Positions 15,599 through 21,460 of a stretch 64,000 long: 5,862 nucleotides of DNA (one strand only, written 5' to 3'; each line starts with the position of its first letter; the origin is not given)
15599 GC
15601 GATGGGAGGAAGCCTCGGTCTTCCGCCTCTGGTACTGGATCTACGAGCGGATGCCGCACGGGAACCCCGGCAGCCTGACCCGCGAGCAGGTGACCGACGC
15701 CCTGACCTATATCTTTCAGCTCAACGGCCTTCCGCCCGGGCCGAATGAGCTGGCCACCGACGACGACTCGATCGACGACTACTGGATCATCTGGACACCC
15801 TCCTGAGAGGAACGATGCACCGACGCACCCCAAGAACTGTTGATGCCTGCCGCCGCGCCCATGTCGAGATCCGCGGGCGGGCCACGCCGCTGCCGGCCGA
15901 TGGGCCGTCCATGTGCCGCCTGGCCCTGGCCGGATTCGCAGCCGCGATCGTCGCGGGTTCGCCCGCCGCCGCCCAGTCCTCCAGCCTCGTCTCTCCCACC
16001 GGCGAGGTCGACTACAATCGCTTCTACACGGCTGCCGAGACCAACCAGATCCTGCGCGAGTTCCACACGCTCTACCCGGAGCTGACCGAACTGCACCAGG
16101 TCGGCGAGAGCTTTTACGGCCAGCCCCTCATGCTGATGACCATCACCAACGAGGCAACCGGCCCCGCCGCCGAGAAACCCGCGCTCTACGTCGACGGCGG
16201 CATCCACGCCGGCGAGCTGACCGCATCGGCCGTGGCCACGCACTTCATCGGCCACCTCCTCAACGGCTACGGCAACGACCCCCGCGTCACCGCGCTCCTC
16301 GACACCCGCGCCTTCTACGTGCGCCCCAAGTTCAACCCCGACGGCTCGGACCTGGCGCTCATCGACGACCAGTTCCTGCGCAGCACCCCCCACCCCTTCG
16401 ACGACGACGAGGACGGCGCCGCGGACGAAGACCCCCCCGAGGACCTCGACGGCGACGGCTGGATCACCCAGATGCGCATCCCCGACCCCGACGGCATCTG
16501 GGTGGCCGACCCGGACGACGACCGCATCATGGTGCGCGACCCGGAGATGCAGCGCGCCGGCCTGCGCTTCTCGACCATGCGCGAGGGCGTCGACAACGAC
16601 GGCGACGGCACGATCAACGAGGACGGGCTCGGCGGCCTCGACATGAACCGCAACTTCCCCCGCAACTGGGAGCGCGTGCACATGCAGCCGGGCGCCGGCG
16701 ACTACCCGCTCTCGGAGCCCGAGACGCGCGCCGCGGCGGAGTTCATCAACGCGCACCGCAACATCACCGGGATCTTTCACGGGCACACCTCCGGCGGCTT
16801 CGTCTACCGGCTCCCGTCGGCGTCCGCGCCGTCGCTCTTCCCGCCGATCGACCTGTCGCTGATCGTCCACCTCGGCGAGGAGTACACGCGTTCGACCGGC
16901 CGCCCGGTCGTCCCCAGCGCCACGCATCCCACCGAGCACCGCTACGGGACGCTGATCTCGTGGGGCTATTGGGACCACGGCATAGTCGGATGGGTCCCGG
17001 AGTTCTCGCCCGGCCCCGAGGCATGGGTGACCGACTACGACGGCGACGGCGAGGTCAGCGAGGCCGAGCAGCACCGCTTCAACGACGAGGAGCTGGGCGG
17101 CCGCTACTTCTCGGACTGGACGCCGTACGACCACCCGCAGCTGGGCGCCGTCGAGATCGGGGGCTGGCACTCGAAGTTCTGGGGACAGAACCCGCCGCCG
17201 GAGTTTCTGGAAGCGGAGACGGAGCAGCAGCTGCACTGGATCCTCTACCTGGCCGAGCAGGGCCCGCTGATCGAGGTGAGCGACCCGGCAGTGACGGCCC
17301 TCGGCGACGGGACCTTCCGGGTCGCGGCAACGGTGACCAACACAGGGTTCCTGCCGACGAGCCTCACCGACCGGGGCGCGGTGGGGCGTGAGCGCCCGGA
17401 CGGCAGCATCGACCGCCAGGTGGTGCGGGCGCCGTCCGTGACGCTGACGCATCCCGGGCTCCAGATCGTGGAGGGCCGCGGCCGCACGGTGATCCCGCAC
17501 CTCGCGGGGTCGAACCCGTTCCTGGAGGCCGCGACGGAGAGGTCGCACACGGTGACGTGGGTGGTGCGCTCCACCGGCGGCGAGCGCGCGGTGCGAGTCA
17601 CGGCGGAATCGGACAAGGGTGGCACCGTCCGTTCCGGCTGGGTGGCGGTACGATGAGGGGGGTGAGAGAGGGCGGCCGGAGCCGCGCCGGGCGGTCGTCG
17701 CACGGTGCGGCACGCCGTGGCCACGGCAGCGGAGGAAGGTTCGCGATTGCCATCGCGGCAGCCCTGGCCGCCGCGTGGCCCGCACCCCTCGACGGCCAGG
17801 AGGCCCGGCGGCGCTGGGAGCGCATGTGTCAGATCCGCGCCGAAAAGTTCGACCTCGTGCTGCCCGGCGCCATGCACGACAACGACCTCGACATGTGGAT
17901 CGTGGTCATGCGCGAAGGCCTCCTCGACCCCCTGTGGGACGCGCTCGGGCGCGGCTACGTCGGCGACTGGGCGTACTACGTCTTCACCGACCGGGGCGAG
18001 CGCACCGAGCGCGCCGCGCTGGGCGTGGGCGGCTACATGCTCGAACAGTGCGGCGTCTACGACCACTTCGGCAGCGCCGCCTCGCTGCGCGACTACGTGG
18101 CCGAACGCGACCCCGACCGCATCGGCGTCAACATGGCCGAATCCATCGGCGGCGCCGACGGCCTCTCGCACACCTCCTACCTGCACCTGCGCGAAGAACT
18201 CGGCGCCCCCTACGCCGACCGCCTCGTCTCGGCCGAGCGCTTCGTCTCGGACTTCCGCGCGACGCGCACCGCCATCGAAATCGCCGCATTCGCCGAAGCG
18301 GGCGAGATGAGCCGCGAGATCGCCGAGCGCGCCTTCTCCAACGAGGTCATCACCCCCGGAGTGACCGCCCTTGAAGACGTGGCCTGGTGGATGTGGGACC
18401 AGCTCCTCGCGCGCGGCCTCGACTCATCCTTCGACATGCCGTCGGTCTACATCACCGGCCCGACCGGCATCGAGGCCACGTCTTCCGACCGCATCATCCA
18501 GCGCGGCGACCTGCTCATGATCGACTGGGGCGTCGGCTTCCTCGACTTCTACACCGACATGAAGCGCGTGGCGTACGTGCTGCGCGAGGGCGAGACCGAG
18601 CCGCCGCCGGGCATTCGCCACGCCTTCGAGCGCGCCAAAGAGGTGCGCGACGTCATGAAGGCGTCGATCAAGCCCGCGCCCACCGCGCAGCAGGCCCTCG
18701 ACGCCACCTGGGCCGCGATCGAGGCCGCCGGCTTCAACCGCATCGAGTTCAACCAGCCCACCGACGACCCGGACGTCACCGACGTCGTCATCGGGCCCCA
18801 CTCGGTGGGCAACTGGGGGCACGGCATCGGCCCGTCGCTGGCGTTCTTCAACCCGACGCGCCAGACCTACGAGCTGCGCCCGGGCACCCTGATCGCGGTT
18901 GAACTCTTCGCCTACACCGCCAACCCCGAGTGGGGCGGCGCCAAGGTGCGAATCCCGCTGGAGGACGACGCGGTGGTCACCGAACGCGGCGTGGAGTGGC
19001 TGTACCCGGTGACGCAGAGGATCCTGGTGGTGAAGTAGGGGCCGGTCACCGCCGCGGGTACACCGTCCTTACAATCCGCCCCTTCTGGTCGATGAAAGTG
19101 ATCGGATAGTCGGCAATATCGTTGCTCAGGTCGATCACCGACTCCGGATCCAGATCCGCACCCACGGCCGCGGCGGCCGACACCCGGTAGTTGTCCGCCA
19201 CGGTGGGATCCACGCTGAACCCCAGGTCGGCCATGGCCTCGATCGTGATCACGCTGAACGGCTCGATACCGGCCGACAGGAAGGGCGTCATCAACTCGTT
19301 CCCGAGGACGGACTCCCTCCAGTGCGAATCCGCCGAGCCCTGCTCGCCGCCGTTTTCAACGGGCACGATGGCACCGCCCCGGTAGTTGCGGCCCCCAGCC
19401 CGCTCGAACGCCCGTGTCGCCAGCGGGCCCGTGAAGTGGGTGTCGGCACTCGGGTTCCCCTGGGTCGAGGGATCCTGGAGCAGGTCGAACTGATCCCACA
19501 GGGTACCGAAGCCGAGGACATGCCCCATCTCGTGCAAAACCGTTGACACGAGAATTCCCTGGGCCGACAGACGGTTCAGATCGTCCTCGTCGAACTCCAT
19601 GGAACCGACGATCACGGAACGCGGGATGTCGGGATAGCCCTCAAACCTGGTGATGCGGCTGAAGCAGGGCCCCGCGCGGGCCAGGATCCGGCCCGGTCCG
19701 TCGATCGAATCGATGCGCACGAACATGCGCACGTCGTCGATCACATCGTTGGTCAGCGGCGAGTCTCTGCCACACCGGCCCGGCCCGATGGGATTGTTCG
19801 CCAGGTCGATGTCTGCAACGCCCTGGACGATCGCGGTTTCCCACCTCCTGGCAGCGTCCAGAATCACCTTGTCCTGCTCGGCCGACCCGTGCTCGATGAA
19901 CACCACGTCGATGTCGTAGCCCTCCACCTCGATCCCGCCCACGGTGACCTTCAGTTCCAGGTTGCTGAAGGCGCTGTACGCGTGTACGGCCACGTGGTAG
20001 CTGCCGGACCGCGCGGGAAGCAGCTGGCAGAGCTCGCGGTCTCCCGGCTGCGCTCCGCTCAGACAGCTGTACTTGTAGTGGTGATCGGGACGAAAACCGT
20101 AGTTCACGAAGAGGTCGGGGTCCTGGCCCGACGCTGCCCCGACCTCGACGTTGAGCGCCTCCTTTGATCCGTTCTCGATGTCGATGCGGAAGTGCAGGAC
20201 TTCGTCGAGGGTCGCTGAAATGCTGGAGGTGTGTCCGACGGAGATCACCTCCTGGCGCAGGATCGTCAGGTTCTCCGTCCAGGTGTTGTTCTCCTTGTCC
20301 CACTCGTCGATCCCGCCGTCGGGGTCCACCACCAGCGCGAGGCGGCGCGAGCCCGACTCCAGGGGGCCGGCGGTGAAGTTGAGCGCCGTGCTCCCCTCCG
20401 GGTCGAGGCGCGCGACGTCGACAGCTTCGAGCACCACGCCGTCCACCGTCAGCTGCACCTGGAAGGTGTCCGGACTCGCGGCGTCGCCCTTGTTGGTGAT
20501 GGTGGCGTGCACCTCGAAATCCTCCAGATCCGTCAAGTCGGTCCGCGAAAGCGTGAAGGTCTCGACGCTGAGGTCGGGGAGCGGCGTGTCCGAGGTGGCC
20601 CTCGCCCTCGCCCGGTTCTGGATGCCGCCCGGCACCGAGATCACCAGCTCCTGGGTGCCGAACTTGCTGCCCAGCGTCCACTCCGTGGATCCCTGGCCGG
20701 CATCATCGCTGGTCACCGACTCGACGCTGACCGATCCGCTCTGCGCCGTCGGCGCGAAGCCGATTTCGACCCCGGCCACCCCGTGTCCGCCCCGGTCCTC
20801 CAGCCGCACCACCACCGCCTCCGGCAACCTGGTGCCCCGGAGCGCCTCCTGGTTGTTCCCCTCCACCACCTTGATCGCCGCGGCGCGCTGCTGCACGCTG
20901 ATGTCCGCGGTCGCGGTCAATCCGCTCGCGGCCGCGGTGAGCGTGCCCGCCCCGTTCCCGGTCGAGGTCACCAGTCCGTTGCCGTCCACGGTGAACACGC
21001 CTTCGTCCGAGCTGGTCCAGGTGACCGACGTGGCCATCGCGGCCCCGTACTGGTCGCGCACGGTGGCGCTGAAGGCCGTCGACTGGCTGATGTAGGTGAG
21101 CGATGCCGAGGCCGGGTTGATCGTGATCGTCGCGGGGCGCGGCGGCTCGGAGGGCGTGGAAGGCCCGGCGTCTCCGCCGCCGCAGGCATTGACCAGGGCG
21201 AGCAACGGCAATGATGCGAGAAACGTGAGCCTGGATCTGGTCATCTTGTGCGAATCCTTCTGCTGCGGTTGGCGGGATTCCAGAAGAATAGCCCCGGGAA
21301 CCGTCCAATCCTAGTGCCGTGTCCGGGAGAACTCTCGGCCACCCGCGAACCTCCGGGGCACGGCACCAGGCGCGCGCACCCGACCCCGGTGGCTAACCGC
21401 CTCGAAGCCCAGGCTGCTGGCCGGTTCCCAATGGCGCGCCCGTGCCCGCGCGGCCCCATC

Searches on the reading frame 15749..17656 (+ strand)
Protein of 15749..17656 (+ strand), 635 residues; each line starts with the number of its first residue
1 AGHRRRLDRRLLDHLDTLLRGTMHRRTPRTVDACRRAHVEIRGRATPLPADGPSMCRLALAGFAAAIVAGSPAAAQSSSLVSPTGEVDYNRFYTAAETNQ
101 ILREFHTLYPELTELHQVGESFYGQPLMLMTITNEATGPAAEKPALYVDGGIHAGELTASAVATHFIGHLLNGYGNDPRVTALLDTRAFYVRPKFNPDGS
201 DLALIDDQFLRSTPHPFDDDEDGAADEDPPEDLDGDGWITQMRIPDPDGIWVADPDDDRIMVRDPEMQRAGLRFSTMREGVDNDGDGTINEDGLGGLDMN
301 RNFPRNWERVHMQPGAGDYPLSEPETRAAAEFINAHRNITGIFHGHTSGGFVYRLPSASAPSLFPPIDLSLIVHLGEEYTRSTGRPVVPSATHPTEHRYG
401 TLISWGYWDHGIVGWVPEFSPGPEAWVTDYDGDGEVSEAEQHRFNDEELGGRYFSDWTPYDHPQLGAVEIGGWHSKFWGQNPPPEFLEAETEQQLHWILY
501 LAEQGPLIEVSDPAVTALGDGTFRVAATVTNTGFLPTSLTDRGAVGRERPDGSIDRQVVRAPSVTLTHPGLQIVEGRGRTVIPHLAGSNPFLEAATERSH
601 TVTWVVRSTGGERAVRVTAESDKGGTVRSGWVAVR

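Call 40: search_protein_families(library=pfam, proteins=[window:15749-17656:+], max_evalue=0.001)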
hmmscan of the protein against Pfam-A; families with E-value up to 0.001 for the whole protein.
window:15749-17656:+ (635 aa): 1 family
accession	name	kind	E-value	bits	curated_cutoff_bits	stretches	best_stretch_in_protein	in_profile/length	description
PF00246.29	Peptidase_M14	-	2.1e-35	123.2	21.6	2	99-212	2-115/286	Zinc carboxypeptidase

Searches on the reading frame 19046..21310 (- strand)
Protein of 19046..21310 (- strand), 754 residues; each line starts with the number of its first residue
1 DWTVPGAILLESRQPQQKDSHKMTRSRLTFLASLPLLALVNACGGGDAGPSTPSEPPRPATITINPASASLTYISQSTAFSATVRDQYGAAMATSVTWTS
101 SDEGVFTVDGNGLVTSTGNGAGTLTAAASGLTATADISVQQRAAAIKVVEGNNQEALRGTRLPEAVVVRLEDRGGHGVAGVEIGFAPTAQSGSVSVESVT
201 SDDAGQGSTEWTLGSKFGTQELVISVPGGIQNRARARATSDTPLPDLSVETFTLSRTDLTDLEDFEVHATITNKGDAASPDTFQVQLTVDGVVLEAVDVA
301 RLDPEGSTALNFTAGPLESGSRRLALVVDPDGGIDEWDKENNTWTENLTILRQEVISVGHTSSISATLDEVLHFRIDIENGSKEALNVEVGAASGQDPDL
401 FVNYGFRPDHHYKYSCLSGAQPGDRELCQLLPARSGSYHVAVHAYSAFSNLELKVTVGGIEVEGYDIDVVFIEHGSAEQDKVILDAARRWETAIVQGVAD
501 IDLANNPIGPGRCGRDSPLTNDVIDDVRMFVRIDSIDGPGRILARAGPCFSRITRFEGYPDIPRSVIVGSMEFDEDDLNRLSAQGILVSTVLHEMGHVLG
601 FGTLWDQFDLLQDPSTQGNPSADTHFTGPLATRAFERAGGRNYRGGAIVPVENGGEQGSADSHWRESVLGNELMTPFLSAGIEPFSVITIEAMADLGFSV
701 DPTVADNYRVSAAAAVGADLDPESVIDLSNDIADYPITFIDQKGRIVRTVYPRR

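Call 40: search_protein_families(library=pfam, proteins=[window:19046-21310:-], max_evalue=0.001)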
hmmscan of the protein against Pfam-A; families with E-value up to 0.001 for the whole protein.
window:19046-21310:- (754 aa): 4 families
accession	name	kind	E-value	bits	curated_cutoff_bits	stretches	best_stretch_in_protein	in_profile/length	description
PF07705.17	CARDB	-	1.6e-17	64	22.7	1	245-345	2-100/101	CARDB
PF01457.22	Peptidase_M8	-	4e-12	46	21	1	566-749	195-372/529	Leishmanolysin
PF04151.21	PPC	-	0.00017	22.8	25.9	0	373-443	4-69/70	Bacterial pre-peptidase C-terminal domain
PF02368.24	Big_2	-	0.00031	21.1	22.8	1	62-125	5-63/79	Bacterial Ig-like domain (group 2)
